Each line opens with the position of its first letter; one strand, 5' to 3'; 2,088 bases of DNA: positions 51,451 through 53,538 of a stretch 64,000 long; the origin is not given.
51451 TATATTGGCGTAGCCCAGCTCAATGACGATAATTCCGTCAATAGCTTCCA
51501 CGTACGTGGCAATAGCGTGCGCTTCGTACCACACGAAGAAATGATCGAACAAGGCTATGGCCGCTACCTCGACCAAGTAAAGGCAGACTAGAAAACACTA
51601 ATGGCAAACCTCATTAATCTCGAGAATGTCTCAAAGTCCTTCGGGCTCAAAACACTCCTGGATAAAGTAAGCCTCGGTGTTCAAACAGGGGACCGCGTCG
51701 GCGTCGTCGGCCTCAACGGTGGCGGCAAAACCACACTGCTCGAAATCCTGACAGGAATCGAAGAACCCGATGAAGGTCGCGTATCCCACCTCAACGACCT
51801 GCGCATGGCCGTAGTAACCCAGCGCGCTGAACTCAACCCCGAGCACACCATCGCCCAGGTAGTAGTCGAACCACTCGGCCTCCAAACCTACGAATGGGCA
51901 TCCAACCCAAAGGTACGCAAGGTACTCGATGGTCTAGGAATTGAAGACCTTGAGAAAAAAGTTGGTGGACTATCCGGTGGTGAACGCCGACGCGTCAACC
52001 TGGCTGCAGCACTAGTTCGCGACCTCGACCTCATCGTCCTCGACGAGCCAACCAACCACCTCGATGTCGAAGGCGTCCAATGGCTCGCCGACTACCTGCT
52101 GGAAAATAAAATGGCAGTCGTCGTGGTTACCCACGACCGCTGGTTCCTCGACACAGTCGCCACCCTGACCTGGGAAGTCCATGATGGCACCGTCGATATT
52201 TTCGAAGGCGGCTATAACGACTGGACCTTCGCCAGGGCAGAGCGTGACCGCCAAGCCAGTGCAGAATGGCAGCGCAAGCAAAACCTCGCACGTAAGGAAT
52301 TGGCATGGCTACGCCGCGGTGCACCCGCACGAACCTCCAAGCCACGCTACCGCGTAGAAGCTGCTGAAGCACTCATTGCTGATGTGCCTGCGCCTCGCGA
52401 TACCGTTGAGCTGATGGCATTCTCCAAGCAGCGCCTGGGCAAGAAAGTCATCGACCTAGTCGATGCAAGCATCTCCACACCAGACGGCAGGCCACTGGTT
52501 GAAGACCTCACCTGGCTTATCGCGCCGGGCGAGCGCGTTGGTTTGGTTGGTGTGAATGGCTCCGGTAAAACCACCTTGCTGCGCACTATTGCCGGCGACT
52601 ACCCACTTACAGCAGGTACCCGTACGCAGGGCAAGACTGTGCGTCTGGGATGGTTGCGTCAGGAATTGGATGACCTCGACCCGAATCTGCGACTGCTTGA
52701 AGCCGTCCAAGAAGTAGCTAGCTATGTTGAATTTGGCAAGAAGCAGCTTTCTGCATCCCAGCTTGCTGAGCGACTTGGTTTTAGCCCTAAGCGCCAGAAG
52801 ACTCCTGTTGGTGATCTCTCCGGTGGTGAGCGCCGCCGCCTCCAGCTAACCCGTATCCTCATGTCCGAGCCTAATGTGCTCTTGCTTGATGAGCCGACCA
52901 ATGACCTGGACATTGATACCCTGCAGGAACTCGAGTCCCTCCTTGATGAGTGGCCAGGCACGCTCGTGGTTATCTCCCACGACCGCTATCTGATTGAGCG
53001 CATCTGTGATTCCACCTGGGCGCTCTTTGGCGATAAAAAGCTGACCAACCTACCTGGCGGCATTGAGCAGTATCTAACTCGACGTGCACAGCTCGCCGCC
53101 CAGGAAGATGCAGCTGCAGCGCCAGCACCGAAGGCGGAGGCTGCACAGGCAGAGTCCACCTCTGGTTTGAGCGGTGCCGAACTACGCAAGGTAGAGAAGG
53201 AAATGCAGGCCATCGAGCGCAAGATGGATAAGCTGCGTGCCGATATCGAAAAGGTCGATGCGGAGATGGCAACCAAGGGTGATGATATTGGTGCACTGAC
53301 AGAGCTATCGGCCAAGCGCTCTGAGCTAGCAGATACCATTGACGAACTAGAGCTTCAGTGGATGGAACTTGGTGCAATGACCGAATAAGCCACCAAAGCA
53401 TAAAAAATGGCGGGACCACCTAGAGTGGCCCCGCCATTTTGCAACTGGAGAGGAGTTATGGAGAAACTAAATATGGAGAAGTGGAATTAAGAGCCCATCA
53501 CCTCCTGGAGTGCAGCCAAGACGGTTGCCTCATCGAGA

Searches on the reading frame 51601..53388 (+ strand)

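Call 78: search_protein_families(library=pfam, proteins=[window:51601-53388:+], max_evalue=0.00001)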
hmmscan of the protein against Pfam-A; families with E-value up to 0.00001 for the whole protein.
window:51601-53388:+ (595 aa): 6 families
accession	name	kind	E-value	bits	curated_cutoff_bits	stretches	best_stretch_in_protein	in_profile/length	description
PF00005.33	ABC_tran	-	2.3e-54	184.1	25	2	20-152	1-137/137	ABC transporter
PF13304.12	AAA_21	-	1.1e-16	62.2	27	0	124-179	238-299/304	AAA domain, putative AbiEii toxin, Type IV TA system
PF02463.25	SMC_N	-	9.8e-10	38.7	40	0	124-186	137-205/220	RecF/RecN/SMC N terminal domain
PF16326.10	ABC_tran_CTD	-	1.3e-08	35.4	32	1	529-590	4-67/69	ABC transporter C-terminal domain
PF12848.13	ABC_tran_Xtn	-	1.9e-08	34.7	25.9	1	191-256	1-68/85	ABC transporter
PF13191.12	AAA_16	-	1.9e-06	28.9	32.6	0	313-450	27-158/167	AAA ATPase domain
